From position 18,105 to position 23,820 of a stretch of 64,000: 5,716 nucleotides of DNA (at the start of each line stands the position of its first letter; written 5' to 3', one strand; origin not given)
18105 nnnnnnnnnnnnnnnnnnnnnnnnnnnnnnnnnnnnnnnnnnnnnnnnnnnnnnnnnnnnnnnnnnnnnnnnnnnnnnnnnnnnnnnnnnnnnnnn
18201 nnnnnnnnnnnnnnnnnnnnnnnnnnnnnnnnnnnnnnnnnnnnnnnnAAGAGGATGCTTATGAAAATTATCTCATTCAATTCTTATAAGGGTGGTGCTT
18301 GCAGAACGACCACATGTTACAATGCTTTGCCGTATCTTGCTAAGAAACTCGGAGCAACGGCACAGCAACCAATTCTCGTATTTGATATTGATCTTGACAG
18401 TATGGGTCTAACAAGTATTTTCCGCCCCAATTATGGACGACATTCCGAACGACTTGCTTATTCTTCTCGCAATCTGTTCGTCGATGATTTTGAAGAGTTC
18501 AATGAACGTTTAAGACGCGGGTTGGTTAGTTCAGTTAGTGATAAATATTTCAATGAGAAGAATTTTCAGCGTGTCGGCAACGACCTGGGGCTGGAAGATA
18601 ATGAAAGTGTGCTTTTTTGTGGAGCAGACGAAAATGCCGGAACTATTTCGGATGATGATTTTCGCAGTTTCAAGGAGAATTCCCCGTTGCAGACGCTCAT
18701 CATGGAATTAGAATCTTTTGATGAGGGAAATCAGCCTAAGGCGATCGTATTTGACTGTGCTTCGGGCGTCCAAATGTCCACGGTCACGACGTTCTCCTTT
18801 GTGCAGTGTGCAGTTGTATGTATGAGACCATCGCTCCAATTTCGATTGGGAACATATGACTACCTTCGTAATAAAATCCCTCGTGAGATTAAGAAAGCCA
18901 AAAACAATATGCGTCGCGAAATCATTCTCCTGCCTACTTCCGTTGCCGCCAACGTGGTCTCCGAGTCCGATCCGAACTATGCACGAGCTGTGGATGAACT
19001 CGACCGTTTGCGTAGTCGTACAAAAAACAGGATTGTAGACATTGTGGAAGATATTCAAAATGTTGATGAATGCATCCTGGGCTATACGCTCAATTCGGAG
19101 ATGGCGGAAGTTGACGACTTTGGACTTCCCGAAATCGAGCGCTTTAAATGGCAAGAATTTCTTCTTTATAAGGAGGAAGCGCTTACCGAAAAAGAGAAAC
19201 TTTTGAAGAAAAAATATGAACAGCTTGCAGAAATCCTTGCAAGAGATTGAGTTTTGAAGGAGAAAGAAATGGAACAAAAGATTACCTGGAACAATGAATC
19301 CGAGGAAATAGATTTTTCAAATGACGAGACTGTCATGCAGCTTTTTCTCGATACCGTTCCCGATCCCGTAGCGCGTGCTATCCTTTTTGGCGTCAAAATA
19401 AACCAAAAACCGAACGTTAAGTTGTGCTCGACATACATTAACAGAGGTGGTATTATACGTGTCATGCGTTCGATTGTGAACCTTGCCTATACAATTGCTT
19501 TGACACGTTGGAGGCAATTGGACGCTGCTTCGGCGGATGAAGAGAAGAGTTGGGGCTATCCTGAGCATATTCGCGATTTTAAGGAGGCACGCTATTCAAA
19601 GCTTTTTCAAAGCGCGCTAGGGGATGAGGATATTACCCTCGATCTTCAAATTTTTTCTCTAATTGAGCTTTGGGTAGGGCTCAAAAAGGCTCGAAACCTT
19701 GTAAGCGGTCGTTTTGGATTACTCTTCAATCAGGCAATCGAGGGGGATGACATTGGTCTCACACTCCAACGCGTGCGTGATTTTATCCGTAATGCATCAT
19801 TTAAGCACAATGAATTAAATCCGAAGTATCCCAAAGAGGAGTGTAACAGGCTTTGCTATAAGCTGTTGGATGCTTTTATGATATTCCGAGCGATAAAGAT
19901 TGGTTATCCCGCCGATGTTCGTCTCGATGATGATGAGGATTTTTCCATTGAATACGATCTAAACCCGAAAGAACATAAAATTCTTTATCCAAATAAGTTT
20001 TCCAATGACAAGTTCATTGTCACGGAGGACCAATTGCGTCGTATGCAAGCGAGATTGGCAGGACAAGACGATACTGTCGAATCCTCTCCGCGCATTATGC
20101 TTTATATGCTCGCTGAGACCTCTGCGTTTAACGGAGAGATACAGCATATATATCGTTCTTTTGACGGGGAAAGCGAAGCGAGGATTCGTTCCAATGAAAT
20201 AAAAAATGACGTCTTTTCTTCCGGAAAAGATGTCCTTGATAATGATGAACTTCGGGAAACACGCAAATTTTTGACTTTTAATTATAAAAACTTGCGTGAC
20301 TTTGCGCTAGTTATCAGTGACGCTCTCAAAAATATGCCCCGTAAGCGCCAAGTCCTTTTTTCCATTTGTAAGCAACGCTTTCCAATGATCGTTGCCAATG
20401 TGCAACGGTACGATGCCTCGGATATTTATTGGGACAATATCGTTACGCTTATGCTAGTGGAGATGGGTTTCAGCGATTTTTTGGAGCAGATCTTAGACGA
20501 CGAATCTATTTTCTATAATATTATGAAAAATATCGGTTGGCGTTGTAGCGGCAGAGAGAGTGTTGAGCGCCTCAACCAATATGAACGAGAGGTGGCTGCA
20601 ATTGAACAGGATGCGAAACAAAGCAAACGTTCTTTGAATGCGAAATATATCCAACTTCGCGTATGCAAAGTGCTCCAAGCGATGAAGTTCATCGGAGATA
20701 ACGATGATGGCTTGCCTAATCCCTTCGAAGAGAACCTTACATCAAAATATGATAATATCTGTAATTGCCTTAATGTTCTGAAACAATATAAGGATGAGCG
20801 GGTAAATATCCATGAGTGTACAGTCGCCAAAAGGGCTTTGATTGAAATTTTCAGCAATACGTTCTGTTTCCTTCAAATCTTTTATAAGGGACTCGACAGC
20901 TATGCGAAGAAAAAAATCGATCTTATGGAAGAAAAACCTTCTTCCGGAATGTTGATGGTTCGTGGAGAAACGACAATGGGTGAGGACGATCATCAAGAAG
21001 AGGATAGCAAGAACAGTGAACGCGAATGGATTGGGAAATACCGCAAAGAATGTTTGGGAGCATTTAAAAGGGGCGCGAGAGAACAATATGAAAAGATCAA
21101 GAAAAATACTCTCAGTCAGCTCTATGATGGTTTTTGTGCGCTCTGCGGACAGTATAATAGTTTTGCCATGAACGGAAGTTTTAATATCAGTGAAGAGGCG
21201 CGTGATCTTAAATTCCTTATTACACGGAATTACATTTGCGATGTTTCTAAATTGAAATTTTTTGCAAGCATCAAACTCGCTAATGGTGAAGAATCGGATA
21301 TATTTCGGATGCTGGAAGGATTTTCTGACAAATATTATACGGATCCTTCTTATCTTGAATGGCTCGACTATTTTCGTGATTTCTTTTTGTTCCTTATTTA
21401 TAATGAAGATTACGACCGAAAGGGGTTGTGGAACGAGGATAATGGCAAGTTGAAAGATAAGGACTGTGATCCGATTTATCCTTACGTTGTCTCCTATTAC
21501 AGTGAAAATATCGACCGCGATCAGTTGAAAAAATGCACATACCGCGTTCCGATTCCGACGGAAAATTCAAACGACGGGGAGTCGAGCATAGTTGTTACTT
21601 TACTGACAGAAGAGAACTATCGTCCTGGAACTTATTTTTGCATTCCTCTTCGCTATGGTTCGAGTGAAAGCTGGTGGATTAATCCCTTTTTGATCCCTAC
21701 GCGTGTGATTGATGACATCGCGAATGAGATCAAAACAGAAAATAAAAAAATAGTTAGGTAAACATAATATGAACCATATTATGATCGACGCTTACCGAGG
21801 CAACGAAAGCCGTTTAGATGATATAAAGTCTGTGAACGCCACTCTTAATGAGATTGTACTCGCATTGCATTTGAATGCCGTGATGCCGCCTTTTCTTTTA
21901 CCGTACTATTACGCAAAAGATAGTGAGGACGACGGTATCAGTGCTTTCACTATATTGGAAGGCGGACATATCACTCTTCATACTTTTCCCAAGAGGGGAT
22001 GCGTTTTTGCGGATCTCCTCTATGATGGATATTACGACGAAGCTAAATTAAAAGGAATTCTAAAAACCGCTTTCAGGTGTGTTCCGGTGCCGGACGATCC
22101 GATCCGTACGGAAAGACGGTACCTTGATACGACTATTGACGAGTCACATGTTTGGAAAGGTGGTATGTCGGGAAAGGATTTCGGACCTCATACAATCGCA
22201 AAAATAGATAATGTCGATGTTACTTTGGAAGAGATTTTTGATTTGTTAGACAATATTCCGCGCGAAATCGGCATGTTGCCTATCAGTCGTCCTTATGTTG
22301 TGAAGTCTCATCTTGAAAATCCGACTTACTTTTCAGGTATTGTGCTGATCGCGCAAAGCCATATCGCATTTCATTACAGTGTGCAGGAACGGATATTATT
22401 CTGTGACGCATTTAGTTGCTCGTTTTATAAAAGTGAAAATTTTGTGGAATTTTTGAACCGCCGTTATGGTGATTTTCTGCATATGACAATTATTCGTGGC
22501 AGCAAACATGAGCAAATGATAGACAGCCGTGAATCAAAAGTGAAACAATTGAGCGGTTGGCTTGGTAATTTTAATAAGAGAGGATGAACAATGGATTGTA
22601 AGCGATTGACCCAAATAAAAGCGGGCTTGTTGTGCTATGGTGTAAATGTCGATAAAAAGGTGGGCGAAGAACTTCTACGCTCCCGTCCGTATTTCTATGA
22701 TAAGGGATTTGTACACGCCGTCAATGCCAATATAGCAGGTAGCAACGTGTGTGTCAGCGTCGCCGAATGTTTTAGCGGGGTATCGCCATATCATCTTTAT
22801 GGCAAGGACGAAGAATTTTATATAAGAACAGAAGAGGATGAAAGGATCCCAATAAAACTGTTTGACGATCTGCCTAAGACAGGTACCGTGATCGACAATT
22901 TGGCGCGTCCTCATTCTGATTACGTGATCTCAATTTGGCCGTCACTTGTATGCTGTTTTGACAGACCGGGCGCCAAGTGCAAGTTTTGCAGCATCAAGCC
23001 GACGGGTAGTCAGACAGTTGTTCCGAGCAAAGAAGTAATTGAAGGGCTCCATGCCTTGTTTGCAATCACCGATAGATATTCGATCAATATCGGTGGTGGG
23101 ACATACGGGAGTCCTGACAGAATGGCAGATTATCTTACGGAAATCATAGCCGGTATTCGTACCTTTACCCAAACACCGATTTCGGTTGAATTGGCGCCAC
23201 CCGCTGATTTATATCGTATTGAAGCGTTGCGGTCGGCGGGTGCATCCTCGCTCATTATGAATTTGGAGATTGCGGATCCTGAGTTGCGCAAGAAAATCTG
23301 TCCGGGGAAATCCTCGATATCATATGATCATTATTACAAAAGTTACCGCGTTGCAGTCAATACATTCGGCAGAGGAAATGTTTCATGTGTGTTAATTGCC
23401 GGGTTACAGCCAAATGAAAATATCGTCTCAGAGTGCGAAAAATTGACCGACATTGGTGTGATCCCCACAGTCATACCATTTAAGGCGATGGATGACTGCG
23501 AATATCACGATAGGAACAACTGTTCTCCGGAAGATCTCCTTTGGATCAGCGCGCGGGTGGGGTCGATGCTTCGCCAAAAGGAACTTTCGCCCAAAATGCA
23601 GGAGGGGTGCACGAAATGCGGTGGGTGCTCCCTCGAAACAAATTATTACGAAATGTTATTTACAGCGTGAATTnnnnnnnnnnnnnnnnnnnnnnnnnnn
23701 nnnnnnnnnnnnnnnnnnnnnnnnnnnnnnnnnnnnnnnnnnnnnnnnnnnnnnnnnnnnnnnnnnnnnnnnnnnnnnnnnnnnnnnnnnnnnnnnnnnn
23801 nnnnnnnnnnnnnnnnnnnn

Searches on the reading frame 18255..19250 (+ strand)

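Call 64: search_protein_families(library=pfam, proteins=[window:18255-19250:+], max_evalue=0.01)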
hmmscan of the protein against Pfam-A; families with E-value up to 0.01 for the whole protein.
window:18255-19250:+ (331 aa): 1 family
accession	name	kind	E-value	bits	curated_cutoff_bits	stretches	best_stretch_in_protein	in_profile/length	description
PF13614.12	AAA_31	-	0.001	19.5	27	1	3-47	1-40/177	AAA domain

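Call 86: search_protein_families(library=padloc, proteins=[window:18255-19250:+], max_evalue=0.001)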
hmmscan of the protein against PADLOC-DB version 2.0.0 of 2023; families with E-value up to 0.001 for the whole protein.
window:18255-19250:+ (331 aa): 1 family
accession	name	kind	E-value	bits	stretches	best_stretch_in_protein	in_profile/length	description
PDLC04559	PDC-M28B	-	7.4e-05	20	1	6-58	131-178/438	-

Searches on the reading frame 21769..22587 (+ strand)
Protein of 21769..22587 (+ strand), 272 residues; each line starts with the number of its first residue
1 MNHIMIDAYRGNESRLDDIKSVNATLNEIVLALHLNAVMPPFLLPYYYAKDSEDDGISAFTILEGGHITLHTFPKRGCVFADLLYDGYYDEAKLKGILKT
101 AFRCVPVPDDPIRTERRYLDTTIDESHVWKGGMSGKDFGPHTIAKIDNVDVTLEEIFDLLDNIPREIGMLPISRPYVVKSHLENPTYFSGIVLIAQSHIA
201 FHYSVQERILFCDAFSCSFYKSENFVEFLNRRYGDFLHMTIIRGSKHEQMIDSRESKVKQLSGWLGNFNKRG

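Call 64: search_protein_families(library=pfam, proteins=[window:21769-22587:+], max_evalue=0.01)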
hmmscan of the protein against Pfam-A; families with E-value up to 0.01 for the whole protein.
window:21769-22587:+ (272 aa): 1 family
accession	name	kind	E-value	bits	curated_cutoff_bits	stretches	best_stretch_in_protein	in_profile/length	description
PF02675.21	AdoMet_dc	-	4.9e-21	75.5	25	2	3-103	1-95/107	S-adenosylmethionine decarboxylase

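Call 86: search_protein_families(library=padloc, proteins=[window:21769-22587:+], max_evalue=0.001)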
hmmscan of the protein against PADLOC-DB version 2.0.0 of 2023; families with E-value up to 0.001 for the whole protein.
window:21769-22587:+ (272 aa): 0 families

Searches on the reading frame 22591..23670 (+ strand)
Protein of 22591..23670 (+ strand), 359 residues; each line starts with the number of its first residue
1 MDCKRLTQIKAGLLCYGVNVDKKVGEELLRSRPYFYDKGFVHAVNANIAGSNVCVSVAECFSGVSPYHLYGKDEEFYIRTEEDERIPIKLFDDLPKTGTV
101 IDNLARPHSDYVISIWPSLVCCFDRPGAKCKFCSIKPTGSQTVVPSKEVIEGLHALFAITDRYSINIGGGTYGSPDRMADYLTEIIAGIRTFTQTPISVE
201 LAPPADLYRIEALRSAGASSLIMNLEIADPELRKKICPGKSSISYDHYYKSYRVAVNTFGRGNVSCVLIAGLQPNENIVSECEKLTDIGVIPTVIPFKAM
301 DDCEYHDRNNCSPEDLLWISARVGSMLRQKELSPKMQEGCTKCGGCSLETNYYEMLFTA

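Call 64: search_protein_families(library=pfam, proteins=[window:22591-23670:+], max_evalue=0.01)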
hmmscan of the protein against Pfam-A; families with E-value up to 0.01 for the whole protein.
window:22591-23670:+ (359 aa): 1 family
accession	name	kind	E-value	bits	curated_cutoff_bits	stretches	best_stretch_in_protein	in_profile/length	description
PF04055.27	Radical_SAM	-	7.4e-06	26.7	29.5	1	129-241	10-125/166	Radical SAM superfamily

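Call 86: search_protein_families(library=padloc, proteins=[window:22591-23670:+], max_evalue=0.001)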
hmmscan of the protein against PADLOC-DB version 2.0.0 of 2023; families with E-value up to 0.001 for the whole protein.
window:22591-23670:+ (359 aa): 0 families
